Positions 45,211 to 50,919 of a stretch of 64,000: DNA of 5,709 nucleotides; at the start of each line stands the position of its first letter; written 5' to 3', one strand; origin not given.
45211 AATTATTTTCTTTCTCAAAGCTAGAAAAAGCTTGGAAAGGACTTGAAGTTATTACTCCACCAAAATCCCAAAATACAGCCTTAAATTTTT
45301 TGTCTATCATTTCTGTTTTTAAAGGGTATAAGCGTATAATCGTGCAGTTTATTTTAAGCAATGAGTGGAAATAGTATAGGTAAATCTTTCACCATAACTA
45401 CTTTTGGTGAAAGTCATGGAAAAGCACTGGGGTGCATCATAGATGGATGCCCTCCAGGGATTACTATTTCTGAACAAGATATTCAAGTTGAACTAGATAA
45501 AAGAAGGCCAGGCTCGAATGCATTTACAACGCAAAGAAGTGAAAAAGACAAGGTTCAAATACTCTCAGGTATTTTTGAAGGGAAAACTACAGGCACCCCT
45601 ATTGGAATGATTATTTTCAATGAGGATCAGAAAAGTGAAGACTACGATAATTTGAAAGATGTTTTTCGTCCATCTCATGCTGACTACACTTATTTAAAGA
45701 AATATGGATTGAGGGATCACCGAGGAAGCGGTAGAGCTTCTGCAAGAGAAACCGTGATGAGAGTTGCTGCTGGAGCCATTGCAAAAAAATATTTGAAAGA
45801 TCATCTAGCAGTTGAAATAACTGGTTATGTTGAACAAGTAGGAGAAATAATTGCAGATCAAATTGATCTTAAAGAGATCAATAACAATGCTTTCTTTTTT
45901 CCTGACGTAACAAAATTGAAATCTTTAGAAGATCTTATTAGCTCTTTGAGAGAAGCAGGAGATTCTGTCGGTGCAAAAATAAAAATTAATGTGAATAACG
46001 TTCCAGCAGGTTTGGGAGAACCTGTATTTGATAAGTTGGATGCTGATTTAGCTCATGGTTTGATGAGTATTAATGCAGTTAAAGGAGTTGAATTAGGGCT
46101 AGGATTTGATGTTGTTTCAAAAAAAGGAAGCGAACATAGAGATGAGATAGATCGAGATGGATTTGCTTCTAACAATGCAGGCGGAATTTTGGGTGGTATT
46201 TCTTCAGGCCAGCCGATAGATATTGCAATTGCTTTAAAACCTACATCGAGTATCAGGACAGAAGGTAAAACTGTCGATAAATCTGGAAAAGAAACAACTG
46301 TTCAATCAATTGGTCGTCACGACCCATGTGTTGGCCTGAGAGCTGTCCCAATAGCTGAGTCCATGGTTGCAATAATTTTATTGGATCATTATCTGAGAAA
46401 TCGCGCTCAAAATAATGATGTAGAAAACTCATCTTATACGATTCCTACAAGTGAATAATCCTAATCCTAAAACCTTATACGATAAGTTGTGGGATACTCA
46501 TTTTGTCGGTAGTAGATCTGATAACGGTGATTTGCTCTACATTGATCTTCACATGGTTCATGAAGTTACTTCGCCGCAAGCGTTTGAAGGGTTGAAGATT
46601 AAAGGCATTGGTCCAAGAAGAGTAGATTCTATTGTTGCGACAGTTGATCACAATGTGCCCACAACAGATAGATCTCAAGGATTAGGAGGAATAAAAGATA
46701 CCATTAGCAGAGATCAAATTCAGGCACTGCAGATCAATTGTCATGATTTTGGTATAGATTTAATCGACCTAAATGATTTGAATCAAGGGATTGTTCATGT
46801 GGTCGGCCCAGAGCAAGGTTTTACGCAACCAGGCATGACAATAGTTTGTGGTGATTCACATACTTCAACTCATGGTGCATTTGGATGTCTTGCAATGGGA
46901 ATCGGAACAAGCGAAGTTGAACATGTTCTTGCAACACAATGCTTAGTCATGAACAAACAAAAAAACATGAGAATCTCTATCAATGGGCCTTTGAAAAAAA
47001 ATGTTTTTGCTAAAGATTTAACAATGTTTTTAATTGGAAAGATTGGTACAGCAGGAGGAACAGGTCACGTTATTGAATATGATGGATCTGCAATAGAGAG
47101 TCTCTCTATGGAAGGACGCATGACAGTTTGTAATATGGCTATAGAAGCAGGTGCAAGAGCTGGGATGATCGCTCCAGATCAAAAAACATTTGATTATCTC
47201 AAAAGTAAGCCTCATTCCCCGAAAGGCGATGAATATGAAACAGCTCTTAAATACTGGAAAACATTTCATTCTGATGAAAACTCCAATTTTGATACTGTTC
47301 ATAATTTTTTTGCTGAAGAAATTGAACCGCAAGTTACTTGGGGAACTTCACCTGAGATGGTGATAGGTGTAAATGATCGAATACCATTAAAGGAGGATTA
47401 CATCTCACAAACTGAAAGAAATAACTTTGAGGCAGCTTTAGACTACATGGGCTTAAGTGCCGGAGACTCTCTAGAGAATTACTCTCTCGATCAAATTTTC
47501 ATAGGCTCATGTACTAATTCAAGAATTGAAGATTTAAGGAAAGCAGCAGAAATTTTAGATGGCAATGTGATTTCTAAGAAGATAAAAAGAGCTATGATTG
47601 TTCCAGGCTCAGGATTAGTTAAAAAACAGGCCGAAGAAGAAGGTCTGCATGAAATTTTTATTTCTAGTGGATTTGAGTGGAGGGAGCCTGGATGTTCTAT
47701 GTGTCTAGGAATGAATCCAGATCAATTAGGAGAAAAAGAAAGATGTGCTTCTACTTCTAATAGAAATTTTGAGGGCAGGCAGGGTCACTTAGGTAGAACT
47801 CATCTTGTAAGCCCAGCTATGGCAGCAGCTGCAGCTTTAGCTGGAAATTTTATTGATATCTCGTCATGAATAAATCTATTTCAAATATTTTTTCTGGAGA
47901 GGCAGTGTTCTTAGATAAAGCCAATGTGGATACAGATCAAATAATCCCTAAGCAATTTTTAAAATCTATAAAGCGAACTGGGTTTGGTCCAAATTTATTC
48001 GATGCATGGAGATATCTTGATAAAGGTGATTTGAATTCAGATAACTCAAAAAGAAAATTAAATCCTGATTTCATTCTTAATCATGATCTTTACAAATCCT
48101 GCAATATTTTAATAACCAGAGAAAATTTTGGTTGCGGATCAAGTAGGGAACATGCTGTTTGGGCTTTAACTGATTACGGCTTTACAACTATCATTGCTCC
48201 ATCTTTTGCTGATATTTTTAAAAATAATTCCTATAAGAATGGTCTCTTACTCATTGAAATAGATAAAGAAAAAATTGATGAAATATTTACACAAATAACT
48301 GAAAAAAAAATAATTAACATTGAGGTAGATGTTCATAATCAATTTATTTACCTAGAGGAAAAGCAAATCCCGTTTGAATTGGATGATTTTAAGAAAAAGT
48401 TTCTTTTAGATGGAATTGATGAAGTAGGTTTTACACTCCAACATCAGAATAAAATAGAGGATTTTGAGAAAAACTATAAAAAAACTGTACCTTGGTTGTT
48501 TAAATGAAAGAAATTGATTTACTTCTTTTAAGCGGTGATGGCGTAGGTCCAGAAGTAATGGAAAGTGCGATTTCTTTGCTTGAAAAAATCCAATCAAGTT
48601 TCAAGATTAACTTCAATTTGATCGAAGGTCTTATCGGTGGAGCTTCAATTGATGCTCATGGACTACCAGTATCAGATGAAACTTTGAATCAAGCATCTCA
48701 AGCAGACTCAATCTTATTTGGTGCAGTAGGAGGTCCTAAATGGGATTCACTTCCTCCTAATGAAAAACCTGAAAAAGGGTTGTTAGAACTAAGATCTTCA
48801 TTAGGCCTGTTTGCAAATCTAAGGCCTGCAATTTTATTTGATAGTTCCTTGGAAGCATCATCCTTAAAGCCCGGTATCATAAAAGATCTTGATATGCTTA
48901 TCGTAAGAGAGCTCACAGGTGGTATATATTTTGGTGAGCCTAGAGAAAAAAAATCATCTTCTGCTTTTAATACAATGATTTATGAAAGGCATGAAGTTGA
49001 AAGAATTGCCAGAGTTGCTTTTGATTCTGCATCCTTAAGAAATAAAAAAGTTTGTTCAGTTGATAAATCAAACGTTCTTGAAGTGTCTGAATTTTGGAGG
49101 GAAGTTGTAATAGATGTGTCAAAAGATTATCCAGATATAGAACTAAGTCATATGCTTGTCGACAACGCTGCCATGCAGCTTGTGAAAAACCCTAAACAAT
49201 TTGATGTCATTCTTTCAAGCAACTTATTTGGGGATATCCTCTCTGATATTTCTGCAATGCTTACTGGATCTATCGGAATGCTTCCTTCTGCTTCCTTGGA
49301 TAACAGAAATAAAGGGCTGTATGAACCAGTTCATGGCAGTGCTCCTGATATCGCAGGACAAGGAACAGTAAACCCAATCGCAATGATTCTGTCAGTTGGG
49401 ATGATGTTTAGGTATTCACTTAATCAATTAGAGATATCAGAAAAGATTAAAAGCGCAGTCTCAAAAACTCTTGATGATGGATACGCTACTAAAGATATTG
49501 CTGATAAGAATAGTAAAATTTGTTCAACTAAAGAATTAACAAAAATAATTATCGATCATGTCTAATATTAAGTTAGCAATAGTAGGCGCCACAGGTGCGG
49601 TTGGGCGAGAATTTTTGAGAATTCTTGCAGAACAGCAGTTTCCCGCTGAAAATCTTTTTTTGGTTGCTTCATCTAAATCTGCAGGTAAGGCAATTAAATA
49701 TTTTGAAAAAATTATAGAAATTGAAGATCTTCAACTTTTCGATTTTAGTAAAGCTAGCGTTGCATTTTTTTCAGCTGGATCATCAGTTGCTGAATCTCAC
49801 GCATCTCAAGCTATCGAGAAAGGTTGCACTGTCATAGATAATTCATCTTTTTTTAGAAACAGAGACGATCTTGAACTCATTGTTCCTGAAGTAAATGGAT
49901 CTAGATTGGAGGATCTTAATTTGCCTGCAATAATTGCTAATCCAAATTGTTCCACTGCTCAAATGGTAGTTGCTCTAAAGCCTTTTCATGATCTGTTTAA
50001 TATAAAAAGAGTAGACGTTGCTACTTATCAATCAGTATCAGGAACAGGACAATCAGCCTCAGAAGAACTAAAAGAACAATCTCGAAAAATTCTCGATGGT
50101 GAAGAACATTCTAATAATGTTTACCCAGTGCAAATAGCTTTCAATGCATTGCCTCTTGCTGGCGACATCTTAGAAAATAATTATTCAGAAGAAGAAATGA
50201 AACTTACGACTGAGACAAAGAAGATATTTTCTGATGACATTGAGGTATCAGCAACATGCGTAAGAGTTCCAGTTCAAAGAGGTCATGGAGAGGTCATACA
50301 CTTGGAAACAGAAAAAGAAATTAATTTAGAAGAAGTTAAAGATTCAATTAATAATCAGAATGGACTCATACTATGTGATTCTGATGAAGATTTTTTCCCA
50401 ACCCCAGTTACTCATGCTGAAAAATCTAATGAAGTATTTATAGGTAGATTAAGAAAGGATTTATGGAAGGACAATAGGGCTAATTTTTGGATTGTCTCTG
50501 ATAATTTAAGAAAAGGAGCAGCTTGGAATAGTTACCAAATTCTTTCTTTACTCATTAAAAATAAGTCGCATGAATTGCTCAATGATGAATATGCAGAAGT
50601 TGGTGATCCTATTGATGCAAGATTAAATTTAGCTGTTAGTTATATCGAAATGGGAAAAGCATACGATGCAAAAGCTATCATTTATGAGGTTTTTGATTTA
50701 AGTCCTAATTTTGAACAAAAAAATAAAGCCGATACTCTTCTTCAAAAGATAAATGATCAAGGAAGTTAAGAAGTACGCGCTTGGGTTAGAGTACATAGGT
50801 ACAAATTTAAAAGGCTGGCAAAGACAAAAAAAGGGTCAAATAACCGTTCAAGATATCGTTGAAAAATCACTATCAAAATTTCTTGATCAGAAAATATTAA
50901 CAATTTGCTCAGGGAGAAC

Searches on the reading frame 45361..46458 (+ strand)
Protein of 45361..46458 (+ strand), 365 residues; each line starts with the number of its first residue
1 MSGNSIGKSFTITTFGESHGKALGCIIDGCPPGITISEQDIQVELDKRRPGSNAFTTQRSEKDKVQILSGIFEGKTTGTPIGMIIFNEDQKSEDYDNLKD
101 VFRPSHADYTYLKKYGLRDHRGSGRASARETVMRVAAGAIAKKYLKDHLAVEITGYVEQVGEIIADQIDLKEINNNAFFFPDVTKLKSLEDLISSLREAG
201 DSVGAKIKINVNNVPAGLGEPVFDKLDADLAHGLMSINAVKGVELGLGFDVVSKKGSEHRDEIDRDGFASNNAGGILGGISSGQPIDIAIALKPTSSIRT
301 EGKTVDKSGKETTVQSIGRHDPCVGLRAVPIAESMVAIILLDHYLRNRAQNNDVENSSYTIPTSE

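Call 11: search_protein_families(library=pfam, proteins=[window:45361-46458:+], max_evalue=0.00001)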
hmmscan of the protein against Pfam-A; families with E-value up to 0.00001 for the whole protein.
window:45361-46458:+ (365 aa): 1 family
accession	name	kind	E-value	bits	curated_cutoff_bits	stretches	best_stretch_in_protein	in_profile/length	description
PF01264.26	Chorismate_synt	-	1.8e-137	457.9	27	1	10-345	1-327/327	Chorismate synthase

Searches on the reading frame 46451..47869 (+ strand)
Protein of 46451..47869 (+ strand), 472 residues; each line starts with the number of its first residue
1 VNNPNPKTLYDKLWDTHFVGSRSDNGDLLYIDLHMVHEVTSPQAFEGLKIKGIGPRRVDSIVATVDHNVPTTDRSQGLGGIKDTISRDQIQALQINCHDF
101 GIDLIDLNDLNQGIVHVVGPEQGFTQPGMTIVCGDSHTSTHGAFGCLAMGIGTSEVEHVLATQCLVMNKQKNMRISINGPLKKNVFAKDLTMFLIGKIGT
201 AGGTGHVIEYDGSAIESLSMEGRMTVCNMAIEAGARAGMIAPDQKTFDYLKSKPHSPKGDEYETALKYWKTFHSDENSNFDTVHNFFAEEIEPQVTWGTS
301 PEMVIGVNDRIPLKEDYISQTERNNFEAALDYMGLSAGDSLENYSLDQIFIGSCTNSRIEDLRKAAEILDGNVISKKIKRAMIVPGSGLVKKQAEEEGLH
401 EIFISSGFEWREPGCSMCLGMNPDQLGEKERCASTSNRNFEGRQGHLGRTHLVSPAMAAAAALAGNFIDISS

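Call 11: search_protein_families(library=pfam, proteins=[window:46451-47869:+], max_evalue=0.00001)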
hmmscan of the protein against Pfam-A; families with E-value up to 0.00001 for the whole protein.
window:46451-47869:+ (472 aa): 1 family
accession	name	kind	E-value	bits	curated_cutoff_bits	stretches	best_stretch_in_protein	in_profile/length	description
PF00330.25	Aconitase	-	8.8e-170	566.1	28.7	1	11-465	1-463/463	Aconitase family (aconitate hydratase)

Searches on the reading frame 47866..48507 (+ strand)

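Call 11: search_protein_families(library=pfam, proteins=[window:47866-48507:+], max_evalue=0.00001)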
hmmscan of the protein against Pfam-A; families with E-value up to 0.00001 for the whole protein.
window:47866-48507:+ (213 aa): 1 family
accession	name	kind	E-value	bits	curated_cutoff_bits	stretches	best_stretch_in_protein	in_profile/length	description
PF00694.25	Aconitase_C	-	2.9e-35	121.9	22.8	1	11-134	9-130/131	Aconitase C-terminal domain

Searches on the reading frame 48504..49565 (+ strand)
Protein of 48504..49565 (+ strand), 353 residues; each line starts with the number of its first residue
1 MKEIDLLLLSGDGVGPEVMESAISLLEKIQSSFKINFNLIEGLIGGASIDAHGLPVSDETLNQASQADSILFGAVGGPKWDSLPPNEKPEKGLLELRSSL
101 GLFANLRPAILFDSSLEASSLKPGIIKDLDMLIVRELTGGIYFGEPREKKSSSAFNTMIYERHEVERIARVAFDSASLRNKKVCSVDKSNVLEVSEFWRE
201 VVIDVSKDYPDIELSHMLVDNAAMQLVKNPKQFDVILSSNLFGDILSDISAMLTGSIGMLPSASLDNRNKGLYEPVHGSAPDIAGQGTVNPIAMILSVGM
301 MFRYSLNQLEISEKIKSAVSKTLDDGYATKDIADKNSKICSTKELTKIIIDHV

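Call 11: search_protein_families(library=pfam, proteins=[window:48504-49565:+], max_evalue=0.00001)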
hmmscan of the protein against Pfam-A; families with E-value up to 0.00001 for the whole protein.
window:48504-49565:+ (353 aa): 1 family
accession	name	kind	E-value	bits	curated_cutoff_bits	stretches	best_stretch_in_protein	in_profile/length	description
PF00180.25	Iso_dh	-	3.2e-133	444.8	27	1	7-348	3-347/348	Isocitrate/isopropylmalate dehydrogenase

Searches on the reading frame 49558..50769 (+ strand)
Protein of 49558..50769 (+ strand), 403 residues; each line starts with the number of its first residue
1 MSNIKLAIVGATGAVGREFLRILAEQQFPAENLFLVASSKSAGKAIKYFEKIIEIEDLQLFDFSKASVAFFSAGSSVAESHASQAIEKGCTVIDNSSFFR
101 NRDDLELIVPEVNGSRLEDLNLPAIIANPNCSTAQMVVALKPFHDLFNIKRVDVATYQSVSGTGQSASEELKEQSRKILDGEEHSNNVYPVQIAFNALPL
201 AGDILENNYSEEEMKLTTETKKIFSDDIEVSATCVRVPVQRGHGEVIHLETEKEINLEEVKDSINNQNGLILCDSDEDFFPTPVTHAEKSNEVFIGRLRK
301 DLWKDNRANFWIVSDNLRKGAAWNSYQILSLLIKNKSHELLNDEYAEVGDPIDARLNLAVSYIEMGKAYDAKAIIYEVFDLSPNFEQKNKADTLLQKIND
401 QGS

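Call 11: search_protein_families(library=pfam, proteins=[window:49558-50769:+], max_evalue=0.00001)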
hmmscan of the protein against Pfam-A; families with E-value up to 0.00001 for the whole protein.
window:49558-50769:+ (403 aa): 2 families
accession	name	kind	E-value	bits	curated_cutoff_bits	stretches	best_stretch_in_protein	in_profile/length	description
PF02774.23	Semialdhyde_dhC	-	3.2e-50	171.3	26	1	140-319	1-184/184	Semialdehyde dehydrogenase, dimerisation domain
PF01118.30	Semialdhyde_dh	-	5.2e-32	111.2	26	1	5-118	1-119/121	Semialdehyde dehydrogenase, NAD binding domain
